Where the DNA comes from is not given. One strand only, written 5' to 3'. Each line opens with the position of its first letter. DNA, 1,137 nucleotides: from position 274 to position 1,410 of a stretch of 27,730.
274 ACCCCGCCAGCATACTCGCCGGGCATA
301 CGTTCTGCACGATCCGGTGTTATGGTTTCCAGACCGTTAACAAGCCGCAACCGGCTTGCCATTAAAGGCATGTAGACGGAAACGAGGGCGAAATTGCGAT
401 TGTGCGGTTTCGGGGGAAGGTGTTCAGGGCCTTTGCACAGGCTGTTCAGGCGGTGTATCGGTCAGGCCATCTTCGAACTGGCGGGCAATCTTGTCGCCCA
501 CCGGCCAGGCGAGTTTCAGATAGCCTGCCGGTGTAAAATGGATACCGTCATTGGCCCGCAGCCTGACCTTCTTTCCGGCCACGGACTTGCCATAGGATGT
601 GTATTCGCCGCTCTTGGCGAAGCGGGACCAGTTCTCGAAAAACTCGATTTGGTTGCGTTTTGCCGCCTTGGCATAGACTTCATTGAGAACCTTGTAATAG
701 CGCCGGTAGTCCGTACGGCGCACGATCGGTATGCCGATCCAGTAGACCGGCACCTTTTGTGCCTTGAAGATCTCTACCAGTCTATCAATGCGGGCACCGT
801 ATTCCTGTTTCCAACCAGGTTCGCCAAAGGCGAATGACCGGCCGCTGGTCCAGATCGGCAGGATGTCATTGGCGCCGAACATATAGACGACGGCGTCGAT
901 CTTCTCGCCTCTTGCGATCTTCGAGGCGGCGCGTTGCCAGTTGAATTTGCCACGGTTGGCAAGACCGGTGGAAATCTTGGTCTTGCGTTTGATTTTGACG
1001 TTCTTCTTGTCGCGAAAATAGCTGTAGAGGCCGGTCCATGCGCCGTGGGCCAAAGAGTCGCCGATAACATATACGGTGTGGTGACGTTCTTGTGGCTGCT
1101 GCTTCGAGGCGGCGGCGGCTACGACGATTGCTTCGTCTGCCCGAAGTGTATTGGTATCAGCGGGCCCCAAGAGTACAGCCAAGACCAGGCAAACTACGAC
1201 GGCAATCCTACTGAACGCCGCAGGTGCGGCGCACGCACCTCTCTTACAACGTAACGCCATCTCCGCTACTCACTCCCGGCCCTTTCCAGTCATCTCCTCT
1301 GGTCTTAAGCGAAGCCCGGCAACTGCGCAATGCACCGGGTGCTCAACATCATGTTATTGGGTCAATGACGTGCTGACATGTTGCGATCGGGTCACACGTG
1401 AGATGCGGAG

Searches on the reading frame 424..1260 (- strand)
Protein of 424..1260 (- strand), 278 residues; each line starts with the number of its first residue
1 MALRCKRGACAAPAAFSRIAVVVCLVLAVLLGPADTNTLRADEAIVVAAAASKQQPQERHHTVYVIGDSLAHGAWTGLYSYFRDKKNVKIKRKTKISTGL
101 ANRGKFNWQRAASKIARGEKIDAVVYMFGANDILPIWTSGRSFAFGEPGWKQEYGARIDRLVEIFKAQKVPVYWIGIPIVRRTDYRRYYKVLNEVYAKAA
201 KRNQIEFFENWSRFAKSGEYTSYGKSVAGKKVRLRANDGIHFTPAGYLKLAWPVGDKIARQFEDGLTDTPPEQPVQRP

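Call 14: search_protein_families(library=pfam, proteins=[window:424-1260:-], max_evalue=0.001)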
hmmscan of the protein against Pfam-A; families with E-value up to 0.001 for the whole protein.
window:424-1260:- (278 aa): 3 families
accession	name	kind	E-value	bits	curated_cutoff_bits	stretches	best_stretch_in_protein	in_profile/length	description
PF04311.20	DUF459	-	1.8e-62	210.7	27.2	1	62-254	1-194/197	Protein of unknown function (DUF459)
PF13472.12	Lipase_GDSL_2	-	8.5e-14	52.9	32.9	1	65-247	1-176/178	GDSL-like Lipase/Acylhydrolase family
PF00657.28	Lipase_GDSL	-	1.5e-09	38.7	23.6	1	63-251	1-205/208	GDSL-like Lipase/Acylhydrolase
